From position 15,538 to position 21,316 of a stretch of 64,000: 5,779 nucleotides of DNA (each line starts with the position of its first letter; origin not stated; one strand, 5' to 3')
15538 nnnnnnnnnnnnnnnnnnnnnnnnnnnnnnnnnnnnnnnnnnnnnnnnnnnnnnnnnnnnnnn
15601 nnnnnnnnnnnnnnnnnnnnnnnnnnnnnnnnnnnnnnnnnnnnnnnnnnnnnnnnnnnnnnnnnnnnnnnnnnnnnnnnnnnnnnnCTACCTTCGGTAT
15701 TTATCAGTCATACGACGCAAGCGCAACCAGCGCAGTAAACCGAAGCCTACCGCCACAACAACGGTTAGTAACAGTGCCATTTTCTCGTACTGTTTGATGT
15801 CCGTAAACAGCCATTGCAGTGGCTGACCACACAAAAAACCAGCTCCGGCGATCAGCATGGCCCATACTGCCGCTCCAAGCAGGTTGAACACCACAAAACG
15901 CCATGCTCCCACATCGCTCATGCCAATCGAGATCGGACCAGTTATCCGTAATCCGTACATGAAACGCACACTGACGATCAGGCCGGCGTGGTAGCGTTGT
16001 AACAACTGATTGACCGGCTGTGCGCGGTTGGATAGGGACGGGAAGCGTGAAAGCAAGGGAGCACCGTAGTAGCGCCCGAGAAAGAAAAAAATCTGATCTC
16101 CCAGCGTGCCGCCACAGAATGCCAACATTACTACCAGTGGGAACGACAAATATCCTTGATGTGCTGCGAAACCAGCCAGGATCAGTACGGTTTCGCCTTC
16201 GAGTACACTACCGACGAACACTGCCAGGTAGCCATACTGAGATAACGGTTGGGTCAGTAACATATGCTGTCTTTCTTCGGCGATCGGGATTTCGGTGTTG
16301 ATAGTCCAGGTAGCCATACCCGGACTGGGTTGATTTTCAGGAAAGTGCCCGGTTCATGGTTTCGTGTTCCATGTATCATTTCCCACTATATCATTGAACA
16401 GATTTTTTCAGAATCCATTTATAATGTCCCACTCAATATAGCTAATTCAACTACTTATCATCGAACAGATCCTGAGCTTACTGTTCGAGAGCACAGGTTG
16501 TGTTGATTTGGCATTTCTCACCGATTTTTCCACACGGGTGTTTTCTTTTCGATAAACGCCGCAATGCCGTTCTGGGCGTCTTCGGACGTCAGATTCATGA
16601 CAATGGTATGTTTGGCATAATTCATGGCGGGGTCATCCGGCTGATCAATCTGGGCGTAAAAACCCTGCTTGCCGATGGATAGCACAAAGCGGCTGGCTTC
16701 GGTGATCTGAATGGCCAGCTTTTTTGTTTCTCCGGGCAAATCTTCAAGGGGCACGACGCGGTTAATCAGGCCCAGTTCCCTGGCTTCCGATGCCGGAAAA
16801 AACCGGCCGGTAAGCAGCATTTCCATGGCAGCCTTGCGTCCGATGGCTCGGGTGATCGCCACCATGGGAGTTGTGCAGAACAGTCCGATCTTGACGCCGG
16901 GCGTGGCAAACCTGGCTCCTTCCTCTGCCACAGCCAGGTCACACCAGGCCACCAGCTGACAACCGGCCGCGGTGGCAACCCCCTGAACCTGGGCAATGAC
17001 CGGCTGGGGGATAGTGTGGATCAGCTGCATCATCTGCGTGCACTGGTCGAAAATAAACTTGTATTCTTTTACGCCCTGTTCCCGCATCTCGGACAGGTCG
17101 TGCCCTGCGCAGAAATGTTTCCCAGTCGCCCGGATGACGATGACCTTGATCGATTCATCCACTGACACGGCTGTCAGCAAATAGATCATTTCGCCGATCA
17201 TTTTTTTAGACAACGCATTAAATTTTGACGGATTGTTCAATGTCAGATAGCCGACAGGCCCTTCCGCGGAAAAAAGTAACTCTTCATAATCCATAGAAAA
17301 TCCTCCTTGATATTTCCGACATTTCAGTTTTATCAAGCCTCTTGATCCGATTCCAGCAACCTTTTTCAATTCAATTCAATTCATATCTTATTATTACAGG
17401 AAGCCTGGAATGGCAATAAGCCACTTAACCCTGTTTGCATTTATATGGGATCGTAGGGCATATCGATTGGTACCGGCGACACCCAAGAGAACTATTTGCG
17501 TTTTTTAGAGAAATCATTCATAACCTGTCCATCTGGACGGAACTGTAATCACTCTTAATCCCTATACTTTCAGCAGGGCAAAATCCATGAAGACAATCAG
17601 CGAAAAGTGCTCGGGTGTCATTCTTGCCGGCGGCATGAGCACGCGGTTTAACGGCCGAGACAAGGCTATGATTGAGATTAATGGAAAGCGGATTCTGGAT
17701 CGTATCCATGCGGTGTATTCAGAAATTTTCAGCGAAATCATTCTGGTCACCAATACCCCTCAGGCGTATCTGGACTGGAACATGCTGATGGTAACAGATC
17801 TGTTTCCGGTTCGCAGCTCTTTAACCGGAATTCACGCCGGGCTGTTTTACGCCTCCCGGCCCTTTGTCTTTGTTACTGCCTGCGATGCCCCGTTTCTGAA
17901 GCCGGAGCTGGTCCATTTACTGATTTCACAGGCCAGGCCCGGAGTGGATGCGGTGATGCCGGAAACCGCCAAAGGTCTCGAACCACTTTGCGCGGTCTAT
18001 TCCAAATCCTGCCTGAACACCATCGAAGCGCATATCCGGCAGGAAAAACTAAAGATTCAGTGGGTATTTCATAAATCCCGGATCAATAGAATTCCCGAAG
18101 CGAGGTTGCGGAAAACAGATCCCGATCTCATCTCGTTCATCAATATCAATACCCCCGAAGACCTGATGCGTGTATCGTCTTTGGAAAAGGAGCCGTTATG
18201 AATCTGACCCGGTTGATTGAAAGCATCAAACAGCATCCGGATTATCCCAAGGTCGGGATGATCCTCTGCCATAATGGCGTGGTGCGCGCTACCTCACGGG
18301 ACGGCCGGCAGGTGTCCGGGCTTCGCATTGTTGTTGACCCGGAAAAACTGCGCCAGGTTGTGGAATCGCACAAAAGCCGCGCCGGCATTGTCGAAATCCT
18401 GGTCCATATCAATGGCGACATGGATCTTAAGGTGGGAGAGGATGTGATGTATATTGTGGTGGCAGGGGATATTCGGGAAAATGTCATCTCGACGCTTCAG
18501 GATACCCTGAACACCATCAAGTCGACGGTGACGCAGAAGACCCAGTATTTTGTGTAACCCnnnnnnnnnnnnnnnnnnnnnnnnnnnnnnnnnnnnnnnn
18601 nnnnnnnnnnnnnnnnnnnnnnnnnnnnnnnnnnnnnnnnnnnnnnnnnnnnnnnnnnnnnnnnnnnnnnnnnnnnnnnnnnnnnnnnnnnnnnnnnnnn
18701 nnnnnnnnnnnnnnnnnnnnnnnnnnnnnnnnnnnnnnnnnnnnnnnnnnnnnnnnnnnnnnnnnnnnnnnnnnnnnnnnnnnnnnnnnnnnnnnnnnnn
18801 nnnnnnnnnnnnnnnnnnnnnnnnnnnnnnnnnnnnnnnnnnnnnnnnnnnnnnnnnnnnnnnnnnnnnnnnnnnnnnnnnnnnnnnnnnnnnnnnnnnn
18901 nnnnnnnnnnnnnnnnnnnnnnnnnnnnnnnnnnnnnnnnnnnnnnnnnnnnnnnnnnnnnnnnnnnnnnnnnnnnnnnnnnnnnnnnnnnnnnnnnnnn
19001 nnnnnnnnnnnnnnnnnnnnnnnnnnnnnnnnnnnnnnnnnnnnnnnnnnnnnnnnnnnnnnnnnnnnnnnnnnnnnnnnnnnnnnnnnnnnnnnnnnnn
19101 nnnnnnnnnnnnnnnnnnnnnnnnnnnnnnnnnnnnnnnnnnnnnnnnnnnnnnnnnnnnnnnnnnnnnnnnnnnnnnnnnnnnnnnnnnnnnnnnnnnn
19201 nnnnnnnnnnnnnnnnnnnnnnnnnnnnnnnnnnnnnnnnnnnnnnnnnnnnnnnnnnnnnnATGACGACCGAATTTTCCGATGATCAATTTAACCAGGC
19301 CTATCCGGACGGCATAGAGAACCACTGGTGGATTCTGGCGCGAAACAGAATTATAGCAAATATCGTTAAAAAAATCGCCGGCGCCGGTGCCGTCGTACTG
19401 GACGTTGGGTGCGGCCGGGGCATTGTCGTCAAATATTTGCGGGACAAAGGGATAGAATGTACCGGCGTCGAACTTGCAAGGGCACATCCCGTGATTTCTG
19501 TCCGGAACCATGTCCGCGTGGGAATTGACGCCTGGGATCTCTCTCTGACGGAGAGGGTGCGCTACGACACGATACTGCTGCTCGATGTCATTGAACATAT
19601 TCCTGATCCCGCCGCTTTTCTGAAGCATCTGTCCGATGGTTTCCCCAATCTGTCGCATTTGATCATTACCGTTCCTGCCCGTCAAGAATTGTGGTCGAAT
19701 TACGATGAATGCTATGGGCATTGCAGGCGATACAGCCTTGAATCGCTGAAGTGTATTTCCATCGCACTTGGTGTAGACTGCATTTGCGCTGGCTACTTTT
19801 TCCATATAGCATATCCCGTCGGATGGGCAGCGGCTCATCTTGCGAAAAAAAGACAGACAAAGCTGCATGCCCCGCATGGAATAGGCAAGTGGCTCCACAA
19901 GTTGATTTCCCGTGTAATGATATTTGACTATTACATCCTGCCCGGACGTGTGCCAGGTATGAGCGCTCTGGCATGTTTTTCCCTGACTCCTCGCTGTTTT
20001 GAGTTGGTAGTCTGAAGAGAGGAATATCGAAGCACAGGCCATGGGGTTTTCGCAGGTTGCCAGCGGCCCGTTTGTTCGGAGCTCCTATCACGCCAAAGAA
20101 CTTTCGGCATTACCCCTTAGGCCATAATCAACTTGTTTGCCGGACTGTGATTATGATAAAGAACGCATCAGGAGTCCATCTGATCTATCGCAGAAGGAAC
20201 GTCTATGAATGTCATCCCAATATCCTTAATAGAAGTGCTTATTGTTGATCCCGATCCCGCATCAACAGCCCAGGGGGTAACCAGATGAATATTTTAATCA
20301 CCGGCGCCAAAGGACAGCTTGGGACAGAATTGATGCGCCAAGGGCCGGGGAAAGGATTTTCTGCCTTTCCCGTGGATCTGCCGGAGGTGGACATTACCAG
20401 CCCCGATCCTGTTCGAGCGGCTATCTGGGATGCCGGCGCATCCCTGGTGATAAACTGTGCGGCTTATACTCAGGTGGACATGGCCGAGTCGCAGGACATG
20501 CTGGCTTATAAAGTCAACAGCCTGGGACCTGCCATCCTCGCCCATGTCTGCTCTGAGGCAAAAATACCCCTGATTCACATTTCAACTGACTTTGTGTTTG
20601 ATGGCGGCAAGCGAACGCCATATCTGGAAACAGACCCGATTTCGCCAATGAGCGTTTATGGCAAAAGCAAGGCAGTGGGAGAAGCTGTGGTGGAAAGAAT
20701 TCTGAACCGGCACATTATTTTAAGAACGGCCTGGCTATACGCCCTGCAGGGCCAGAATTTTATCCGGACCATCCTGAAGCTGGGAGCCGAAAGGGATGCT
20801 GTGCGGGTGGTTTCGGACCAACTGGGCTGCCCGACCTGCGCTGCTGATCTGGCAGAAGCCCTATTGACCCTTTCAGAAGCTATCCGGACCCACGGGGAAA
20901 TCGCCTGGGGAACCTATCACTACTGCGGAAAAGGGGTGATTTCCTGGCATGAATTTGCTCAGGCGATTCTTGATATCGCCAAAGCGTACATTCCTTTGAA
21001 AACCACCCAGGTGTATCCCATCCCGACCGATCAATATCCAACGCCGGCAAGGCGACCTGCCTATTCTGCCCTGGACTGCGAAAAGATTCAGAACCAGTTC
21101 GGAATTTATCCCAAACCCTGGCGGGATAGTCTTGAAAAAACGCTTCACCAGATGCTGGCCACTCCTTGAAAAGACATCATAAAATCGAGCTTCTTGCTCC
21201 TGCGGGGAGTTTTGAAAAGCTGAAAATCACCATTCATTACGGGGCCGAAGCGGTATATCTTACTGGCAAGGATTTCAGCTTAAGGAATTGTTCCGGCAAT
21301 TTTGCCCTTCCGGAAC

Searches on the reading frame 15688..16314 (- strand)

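Call 12: search_protein_families(library=pfam, proteins=[window:15688-16314:-], max_evalue=0.00001)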
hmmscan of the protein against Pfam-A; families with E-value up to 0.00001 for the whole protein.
window:15688-16314:- (208 aa): 1 family
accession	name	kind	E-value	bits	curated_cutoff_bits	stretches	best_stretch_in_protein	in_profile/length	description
PF09335.16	VTT_dom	-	2.7e-13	50.9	33.9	1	40-159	3-121/123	VTT domain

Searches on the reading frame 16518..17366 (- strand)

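Call 12: search_protein_families(library=pfam, proteins=[window:16518-17366:-], max_evalue=0.00001)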
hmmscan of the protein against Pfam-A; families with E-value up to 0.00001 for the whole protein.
window:16518-17366:- (282 aa): 2 families
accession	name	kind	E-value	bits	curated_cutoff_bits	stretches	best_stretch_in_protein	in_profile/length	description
PF00378.25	ECH_1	-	2.2e-56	191.4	27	1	37-281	5-250/251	Enoyl-CoA hydratase/isomerase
PF16113.10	ECH_2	-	1.2e-31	110.9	27.2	1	38-232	1-199/335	Enoyl-CoA hydratase/isomerase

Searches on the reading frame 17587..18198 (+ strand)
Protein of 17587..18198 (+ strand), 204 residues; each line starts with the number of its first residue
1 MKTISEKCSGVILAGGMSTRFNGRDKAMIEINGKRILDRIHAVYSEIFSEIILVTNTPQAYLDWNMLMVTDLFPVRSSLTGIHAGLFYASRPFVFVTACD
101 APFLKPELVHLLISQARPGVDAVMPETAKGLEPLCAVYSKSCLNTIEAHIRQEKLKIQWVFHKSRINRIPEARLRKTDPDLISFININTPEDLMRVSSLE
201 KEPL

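Call 12: search_protein_families(library=pfam, proteins=[window:17587-18198:+], max_evalue=0.00001)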
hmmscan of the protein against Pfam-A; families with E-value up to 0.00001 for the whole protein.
window:17587-18198:+ (204 aa): 1 family
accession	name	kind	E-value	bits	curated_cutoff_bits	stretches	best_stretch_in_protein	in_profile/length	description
PF12804.13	NTP_transf_3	-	7.9e-34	117.6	27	1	10-155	1-150/160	MobA-like NTP transferase domain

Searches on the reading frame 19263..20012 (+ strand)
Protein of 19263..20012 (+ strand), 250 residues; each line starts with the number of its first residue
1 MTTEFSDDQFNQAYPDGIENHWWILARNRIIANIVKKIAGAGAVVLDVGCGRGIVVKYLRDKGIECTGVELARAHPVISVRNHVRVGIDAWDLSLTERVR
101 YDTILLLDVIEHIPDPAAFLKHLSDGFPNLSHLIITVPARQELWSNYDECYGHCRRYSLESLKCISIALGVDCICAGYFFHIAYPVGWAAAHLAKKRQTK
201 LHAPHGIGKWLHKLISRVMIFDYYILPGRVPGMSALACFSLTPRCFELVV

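Call 7: search_protein_families(library=pfam, proteins=[window:19263-20012:+], max_evalue=0.001)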
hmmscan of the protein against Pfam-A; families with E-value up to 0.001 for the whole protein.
window:19263-20012:+ (250 aa): 5 families
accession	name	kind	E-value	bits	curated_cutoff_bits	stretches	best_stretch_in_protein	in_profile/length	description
PF13489.12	Methyltransf_23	-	5.2e-19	69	27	1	30-163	8-151/164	Methyltransferase domain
PF08242.18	Methyltransf_12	-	5e-09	37.2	30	1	46-124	1-89/98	Methyltransferase domain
PF07021.18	MetW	-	3.1e-08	33.9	21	1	33-122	5-97/193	Methionine biosynthesis protein MetW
PF08241.18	Methyltransf_11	-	1.6e-07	32.3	21.2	1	46-123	1-83/95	Methyltransferase domain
PF13649.12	Methyltransf_25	-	1.6e-05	26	27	1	45-123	1-89/97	Methyltransferase domain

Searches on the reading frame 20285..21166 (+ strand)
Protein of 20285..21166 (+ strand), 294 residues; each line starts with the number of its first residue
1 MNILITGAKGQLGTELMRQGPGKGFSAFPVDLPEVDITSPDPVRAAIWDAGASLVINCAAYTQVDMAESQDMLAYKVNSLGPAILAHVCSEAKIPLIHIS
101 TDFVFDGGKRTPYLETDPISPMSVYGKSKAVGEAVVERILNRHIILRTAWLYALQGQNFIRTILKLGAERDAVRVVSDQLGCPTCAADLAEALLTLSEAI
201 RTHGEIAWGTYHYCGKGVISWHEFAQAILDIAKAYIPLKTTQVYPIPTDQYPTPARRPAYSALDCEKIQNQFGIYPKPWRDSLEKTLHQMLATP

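Call 7: search_protein_families(library=pfam, proteins=[window:20285-21166:+], max_evalue=0.001)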
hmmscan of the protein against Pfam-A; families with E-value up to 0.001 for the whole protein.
window:20285-21166:+ (294 aa): 6 families
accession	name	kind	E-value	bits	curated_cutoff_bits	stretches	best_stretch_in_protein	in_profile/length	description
PF04321.23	RmlD_sub_bind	-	7.7e-103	343.9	27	1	1-290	1-285/287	RmlD substrate binding domain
PF01370.27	Epimerase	-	9.2e-17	61.7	20.9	1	3-154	1-175/240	NAD dependent epimerase/dehydratase family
PF16363.11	GDP_Man_Dehyd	-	1.3e-11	45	27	1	32-139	56-167/332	GDP-mannose 4,6 dehydratase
PF02719.21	Polysacc_synt_2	-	1.7e-08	34.5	20.2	1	36-139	62-152/293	Polysaccharide biosynthesis protein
PF01073.25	3Beta_HSD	-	4.7e-05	23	22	1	32-138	49-159/280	3-beta hydroxysteroid dehydrogenase/isomerase family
PF07993.18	NAD_binding_4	-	0.00029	20.5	20.1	0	53-141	90-193/258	Male sterility protein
